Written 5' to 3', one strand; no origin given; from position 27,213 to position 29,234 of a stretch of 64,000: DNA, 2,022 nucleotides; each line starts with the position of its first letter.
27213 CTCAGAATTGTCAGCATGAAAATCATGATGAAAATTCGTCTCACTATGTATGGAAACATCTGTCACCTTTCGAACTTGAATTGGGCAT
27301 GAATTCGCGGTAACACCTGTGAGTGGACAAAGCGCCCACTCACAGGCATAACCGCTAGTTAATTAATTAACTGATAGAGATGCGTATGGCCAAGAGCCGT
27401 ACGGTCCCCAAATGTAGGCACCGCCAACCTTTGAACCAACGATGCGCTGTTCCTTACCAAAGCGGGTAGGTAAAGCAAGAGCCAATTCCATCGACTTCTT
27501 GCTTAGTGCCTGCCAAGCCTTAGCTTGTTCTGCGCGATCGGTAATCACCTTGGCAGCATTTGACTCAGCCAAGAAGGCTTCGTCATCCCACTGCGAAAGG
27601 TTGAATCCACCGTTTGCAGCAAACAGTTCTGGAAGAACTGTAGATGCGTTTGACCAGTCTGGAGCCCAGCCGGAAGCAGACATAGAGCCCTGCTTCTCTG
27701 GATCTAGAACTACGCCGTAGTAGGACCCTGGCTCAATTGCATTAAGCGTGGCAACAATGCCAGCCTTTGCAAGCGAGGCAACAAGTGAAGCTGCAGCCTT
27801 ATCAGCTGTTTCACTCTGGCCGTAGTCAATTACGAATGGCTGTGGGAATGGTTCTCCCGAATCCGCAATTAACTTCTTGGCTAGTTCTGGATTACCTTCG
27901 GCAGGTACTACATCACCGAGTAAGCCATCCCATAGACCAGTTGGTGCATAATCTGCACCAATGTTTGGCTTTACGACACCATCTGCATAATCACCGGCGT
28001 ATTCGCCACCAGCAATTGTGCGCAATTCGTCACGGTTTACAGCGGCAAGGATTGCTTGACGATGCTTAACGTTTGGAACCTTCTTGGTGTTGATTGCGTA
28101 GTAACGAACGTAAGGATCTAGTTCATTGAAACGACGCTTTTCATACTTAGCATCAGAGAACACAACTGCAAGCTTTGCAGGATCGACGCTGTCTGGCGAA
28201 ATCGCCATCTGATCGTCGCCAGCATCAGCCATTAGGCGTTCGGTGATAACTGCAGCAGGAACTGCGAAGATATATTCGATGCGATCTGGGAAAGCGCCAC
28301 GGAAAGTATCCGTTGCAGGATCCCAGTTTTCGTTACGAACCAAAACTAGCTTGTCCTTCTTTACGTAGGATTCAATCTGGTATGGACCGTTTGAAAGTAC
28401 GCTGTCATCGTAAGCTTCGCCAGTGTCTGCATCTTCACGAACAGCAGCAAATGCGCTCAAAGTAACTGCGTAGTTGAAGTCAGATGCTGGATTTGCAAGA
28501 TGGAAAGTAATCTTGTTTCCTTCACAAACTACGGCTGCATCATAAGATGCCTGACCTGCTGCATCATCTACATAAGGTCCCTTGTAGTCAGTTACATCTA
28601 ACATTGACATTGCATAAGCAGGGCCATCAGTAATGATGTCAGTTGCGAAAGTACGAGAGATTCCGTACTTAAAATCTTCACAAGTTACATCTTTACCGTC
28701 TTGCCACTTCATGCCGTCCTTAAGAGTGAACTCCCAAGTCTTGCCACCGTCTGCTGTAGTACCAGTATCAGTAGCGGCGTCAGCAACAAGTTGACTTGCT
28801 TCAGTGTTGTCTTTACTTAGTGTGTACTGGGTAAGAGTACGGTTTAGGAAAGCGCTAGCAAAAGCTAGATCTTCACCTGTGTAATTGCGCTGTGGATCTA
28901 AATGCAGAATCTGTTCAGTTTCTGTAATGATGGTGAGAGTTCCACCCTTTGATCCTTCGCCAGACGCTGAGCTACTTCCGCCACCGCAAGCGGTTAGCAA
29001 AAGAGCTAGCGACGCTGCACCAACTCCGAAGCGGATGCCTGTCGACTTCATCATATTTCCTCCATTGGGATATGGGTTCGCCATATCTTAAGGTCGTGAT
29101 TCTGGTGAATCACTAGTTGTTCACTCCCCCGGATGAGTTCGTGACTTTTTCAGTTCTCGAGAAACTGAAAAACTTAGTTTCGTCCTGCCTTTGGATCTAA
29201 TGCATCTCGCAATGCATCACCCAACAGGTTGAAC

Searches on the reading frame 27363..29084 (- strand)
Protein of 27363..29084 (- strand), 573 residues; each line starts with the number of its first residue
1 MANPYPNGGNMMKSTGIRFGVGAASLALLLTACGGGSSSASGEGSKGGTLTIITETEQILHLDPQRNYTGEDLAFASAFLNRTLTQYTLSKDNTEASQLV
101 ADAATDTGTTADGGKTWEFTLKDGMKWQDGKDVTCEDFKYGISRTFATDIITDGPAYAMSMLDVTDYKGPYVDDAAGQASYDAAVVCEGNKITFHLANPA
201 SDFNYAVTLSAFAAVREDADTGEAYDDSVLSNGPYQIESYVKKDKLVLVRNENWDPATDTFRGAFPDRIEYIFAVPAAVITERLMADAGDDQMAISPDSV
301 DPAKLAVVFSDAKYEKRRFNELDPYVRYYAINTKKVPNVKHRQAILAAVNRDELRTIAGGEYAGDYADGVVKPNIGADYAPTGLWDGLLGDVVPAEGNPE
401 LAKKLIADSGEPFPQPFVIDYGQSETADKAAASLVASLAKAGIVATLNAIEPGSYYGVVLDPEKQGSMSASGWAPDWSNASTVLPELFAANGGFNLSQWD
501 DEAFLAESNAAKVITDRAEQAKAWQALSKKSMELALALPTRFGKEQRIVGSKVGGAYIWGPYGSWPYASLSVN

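Call 40: find_encoding_contigs(protein=window:27363-29084:-, flank=10000, max_places=1)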
Protein window:27363-29084:- (573 aa): 23 contigs read that carry it; 1 place shown.
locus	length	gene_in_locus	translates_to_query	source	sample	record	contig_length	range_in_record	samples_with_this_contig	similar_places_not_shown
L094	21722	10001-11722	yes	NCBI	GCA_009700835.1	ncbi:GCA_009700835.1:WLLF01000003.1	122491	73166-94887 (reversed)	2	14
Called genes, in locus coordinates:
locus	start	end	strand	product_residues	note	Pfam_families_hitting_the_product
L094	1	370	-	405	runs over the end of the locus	PF13742:tRNA_anti_2, PF02601:Exonuc_VII_L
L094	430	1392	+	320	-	PF02401:LYTB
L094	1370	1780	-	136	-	PF20177:DUF6542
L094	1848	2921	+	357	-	PF01926:MMR_HSR1, PF02421:FeoB_N, PF06071:YchF-GTPase_C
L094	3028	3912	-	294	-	PF00149:Metallophos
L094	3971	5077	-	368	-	-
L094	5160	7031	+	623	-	PF00009:GTP_EFTU, PF22042:EF-G_D2, PF03144:GTP_EFTU_D2, PF00679:EFG_C, PF21018:BipA_C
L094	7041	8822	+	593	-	PF00496:SBP_bac_5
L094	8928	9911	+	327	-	PF12911:OppC_N, PF00528:BPD_transp_1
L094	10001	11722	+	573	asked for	PF00496:SBP_bac_5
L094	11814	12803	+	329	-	PF19300:BPD_transp_1_N, PF00528:BPD_transp_1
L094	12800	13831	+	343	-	PF00005:ABC_tran, PF13304:AAA_21 (faint), PF08352:oligo_HPY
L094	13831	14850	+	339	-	PF00005:ABC_tran, PF08352:oligo_HPY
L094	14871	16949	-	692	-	PF00930:DPPIV_N, PF02129:Peptidase_S15, PF00561:Abhydrolase_1 (faint), PF00326:Peptidase_S9, PF01738:DLH, PF12146:Hydrolase_4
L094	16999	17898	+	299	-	PF02585:PIG-L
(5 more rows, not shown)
